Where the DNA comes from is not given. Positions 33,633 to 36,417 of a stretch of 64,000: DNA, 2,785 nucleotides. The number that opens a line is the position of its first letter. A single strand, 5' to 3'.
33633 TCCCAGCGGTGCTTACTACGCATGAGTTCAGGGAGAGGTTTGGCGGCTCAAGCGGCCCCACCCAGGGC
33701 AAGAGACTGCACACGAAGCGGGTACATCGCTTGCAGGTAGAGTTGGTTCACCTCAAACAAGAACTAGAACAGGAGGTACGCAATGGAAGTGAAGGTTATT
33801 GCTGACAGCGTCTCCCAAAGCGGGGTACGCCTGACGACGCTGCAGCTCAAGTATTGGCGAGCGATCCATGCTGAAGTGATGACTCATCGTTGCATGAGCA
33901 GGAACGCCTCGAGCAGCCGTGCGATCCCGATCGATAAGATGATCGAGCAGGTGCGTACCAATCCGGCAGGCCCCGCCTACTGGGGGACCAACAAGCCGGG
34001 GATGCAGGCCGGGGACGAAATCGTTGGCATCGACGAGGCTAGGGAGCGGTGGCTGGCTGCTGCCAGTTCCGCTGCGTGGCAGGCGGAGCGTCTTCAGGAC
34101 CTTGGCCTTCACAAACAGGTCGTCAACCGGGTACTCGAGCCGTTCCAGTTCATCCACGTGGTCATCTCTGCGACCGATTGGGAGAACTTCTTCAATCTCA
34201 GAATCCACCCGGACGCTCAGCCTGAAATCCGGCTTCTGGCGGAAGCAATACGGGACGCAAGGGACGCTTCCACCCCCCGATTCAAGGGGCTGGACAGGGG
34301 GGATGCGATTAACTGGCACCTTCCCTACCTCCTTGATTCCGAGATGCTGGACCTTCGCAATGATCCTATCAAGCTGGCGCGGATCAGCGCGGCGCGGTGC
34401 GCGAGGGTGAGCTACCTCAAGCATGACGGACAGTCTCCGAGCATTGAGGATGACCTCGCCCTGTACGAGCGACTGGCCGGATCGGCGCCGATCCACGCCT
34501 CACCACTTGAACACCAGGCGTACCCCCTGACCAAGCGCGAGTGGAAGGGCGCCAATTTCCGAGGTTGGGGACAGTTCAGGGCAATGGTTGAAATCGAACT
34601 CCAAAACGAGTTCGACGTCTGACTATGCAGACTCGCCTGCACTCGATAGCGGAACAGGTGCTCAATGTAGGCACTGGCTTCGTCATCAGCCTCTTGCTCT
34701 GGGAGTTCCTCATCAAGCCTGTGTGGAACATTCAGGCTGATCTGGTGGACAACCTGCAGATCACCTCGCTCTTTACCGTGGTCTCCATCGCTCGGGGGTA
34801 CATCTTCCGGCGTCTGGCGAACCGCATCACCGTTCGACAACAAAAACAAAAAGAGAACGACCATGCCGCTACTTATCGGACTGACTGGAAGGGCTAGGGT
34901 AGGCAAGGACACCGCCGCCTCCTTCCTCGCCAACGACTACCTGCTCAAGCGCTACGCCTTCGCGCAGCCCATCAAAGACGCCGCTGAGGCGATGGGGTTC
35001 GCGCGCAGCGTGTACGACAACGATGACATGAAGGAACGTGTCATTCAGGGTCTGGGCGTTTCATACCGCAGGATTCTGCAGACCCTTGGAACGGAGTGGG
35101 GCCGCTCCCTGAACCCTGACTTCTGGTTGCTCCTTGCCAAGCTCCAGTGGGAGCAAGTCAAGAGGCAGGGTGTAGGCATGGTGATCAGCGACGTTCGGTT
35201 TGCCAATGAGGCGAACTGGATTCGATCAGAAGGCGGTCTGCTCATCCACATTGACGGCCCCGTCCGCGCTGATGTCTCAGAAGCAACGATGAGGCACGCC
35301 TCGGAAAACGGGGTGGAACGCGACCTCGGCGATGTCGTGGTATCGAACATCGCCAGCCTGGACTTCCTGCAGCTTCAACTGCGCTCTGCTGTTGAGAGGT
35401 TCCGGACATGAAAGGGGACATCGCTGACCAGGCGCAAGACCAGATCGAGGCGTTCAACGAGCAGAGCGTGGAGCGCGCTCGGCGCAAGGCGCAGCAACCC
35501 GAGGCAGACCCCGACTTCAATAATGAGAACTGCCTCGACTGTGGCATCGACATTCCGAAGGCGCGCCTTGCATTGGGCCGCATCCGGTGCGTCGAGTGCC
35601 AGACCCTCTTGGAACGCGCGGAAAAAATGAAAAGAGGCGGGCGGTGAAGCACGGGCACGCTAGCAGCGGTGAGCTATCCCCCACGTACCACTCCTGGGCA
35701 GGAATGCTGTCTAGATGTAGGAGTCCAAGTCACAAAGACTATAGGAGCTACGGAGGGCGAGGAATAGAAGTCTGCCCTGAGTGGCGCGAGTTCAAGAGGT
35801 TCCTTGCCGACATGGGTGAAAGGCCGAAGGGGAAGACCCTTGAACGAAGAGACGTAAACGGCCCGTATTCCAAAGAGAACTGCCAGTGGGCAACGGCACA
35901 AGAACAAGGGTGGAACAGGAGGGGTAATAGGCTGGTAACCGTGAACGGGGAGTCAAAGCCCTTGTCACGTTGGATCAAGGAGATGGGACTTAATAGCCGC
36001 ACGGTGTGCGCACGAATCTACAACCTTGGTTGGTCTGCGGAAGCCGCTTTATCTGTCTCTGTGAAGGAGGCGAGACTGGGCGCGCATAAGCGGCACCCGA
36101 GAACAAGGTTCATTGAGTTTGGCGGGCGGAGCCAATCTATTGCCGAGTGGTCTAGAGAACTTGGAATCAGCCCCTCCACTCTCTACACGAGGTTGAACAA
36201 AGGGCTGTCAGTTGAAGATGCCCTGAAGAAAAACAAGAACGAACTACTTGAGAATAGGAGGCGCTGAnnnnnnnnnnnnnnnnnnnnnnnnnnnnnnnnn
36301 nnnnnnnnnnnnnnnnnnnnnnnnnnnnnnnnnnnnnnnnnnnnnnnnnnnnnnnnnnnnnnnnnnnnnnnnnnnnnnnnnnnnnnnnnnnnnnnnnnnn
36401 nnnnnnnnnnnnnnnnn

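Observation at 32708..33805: Uncharacterised 365-aa protein inside a dense nucleotide-metabolism cluster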

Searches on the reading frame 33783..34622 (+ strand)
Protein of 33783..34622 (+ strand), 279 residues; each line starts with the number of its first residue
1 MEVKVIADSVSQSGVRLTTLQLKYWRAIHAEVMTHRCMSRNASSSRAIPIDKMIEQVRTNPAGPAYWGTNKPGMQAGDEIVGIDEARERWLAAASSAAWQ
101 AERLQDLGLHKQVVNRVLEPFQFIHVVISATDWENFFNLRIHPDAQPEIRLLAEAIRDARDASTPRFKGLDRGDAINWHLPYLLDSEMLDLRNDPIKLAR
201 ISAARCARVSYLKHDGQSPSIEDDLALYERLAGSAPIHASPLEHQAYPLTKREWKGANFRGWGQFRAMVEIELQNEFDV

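Call 3: search_protein_families(library=pfam, proteins=[window:33783-34622:+], max_evalue=0.01)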
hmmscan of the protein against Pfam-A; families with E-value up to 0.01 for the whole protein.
window:33783-34622:+ (279 aa): 1 family
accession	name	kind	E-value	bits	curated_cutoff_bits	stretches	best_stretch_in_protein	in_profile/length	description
PF02511.20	Thy1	-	8.7e-11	42.4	24.8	1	19-159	60-184/191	Thymidylate synthase complementing protein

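Call 4: search_protein_families(library=phrogs, proteins=[window:33783-34622:+], max_evalue=0.01)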
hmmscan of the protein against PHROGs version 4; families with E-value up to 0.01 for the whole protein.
window:33783-34622:+ (279 aa): 1 family
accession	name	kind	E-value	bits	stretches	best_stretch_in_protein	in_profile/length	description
phrog_85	-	DNA, RNA and nucleotide metabolism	3.1e-77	261.9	1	3-276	412-706/866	thymidylate synthase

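Call 14: search_dna_similar(query=window:33783-34622:+, collection=phages, mode=protein, max_rows=30)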
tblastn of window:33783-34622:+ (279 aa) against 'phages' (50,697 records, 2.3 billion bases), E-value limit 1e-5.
Records with a match: 1034; places in all: 1036; records where one place covers at least 80% of the query: 1012.
Best place of each record, by identity: <60% 1034.
By first word of the organism name: Escherichia 285; Pseudomonas 243; Vibrio 89; Klebsiella 51; Caulobacter 41; Stenotrophomonas 33; Flavobacterium 28; Campylobacter 24; Erwinia 22; Achromobacter 20; and 58 more.
By host as written in the record: - 131; Escherichia coli 91; Pseudomonas aeruginosa 75; Escherichia coli K-12 MG1655 30; Pseudomonas aeruginosa PAO1 26; Stenotrophomonas maltophilia 24; Caulobacter vibrioides CB15 22; Campylobacter jejuni 22; and 267 more.
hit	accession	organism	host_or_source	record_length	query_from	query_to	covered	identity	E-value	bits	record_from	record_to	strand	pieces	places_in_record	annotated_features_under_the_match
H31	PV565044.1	Pseudomonas phage Meara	Pseudomonas putida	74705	1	268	96%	52.9%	3e-73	249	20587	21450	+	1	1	putative thymidilate synthase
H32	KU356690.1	Pseudomonas phage ZC03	Pseudomonas aeruginosa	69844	1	273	98%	50.5%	2e-70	241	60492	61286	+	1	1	hypothetical protein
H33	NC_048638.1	Pseudomonas phage ZC03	Pseudomonas aeruginosa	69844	1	273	98%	50.5%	2e-70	241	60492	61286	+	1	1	hypothetical protein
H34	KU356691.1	Pseudomonas phage ZC08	Pseudomonas aeruginosa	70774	1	273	98%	50.5%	2e-70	241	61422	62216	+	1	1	hypothetical protein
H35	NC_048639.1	Pseudomonas phage ZC08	Pseudomonas aeruginosa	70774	1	273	98%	50.5%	2e-70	241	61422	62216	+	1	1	hypothetical protein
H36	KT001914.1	Caulobacter phage Seuss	Caulobacter crescentus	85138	3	270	96%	50.0%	2e-70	241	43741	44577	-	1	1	thimidilate synthase | ribosome_binding_site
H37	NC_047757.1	Caulobacter phage Seuss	Caulobacter crescentus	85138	3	270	96%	50.0%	2e-70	241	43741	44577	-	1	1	thimidilate synthase | ribosome_binding_site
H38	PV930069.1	Erwinia phage UCB24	Erwinia amylovora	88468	1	268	96%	49.7%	4e-68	234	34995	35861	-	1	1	record has no annotation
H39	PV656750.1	Erwinia phage UCB24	Erwinia amylovora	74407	1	268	96%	49.7%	4e-68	234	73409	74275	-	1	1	record has no annotation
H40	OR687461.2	Pseudomonas phage CL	Pseudomonas alcaligenes T3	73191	1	272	97%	48.7%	9e-68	233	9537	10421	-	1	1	record has no annotation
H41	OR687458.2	Pseudomonas phage CRC2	Pseudomonas alcaligenes T3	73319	1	272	97%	48.7%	9e-68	233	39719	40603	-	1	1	record has no annotation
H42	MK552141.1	Burkholderia phage BcepSauron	Burkholderia cenocepacia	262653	2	270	96%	48.9%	2e-63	221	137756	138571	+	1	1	thymidylate synthase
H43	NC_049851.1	Burkholderia phage BcepSauron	Burkholderia cenocepacia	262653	2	270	96%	48.9%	2e-63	221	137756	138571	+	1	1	thymidylate synthase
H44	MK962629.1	Achromobacter phage vB_AxyP_19-32_Axy10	Achromobacter xylosoxidans I2BC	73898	5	272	96%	49.0%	3e-69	237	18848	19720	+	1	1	hypothetical protein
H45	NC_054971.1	Achromobacter phage vB_AxyP_19-32_Axy10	Achromobacter xylosoxidans I2BC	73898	5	272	96%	49.0%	3e-69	237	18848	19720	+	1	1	hypothetical protein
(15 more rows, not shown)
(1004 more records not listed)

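Call 16: get_annotated_region(hit=H31, flank=5000)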
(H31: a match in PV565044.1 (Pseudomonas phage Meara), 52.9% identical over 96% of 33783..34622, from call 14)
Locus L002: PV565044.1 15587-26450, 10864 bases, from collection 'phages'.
description: Pseudomonas phage Meara, complete genome.
organism: Pseudomonas phage Meara (NCBI taxid 3418344)
taxonomy: Viruses
host: Pseudomonas putida; source: soil; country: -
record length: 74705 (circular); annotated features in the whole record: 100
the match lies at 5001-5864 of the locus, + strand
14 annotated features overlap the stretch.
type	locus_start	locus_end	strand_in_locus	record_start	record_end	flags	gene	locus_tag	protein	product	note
CDS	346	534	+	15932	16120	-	-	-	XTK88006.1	hypothetical protein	-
CDS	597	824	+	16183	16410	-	-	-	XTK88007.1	hypothetical protein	-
CDS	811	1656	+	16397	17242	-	-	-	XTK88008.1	SPFH domain containing protein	-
CDS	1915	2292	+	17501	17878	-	-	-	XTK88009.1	hypothetical protein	-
CDS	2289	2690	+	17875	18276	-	-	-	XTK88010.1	hypothetical protein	-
CDS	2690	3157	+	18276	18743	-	-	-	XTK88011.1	hypothetical protein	-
CDS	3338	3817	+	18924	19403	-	-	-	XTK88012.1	hypothetical protein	-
CDS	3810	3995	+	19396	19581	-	-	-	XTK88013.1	hypothetical protein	-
CDS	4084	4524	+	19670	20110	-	-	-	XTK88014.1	hypothetical protein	-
CDS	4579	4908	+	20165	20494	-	-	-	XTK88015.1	hypothetical protein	-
CDS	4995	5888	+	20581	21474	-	-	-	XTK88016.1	putative thymidilate synthase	-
CDS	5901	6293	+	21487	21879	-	-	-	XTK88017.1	hypothetical protein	-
CDS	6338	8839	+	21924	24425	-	-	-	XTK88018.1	RIIA lysis inhibitor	-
CDS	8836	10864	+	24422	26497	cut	-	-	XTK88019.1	RIIB lysis inhibitor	-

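Call 17: get_annotated_region(hit=H36, flank=5000)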
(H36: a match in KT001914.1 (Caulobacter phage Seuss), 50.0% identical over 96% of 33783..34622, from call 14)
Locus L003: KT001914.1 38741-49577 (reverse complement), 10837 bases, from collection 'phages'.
description: Caulobacter phage Seuss, complete genome.
organism: Caulobacter phage Seuss (NCBI taxid 1675601)
taxonomy: Viruses; Duplodnaviria; Heunggongvirae; Uroviricota; Caudoviricetes; Seussvirus; Seussvirus seuss
host: Caulobacter crescentus; source: -; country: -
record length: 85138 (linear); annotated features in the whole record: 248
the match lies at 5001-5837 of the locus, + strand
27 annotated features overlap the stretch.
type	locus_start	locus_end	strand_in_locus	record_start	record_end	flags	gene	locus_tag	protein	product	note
CDS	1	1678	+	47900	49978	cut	-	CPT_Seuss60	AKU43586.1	nucleoside hydrolase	-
regulatory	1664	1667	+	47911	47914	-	-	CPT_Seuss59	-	ribosome_binding_site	-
CDS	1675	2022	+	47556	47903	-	-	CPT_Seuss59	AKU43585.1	hypothetical protein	-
regulatory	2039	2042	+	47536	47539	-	-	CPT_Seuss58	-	ribosome_binding_site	-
CDS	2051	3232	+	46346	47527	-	-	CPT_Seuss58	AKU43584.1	DNA ligase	-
regulatory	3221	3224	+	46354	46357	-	-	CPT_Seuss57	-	ribosome_binding_site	-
CDS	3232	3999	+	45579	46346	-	-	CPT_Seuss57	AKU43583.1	hypothetical protein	contains an HD domain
regulatory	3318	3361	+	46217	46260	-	-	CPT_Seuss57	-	terminator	-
regulatory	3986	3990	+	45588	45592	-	-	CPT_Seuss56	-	ribosome_binding_site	-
CDS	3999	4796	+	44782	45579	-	-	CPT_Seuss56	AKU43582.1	hypothetical protein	-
regulatory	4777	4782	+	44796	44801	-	-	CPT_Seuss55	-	ribosome_binding_site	-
CDS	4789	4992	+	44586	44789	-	-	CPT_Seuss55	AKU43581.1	hypothetical protein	-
regulatory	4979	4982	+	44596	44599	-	-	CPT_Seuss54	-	ribosome_binding_site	-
CDS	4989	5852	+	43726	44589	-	-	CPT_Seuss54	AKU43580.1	thimidilate synthase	-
regulatory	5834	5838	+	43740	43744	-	-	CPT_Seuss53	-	ribosome_binding_site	-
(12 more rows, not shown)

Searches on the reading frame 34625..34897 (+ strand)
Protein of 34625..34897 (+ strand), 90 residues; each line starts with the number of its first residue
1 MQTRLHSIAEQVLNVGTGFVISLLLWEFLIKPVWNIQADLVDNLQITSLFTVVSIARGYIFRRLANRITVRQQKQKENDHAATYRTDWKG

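Call 4: search_protein_families(library=phrogs, proteins=[window:34625-34897:+], max_evalue=0.01)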
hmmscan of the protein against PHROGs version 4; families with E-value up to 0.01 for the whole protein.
window:34625-34897:+ (90 aa): 1 family
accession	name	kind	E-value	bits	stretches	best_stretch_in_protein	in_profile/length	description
phrog_4276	-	unknown function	3.5e-21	76.5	1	1-77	66-141/144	-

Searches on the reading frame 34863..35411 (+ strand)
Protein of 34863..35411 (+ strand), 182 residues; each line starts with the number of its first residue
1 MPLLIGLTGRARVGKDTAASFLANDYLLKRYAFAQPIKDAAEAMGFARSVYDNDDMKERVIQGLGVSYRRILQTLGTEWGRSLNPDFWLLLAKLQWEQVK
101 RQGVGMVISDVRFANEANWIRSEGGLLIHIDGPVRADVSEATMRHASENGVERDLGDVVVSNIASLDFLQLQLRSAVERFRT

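Call 3: search_protein_families(library=pfam, proteins=[window:34863-35411:+], max_evalue=0.01)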
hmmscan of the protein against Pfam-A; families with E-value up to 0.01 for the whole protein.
window:34863-35411:+ (182 aa): 1 family
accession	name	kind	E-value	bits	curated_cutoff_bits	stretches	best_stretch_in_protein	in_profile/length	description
PF21448.3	DNMK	-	2.5e-23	83.3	27.1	2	66-169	128-229/232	Deoxynucleotide monophosphate kinase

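Call 4: search_protein_families(library=phrogs, proteins=[window:34863-35411:+], max_evalue=0.01)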
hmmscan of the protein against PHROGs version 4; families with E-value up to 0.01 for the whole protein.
window:34863-35411:+ (182 aa): 2 families
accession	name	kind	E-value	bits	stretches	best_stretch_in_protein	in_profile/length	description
phrog_139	-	other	1.4e-44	153.9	1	1-179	82-262/342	deoxynucleoside monophosphate kinase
phrog_31701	-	unknown function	0.001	20.3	1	3-57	13-74/89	-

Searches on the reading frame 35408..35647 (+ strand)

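Call 3: search_protein_families(library=pfam, proteins=[window:35408-35647:+], max_evalue=0.01)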
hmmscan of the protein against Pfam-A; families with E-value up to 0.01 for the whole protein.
window:35408-35647:+ (79 aa): 1 family
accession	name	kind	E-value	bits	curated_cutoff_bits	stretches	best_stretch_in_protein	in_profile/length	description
PF01258.23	zf-dskA_traR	-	9.7e-06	25.9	24.9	1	39-70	5-36/36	Prokaryotic dksA/traR C4-type zinc finger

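Call 4: search_protein_families(library=phrogs, proteins=[window:35408-35647:+], max_evalue=0.01)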
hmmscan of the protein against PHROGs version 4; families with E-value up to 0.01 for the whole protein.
window:35408-35647:+ (79 aa): 1 family
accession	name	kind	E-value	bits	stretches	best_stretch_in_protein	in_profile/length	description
phrog_54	-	other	1.8e-15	58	1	4-78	3-74/75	DksA-like zinc-finger protein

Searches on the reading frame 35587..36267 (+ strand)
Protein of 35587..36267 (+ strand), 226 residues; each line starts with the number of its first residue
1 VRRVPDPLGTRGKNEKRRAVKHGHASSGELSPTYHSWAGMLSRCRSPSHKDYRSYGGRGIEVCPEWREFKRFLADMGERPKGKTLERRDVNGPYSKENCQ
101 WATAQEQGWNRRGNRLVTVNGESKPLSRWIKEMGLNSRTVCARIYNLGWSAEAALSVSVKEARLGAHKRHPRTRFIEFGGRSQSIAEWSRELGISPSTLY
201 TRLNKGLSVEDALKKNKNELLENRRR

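Call 50: search_protein_families(library=pfam, proteins=[window:35587-36267:+], max_evalue=0.01)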
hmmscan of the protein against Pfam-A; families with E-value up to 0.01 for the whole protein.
window:35587-36267:+ (226 aa): 1 family
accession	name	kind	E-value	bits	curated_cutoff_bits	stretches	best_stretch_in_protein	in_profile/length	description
PF02954.25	HTH_8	-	0.0016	18.6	22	1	185-205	21-41/42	Bacterial regulatory protein, Fis family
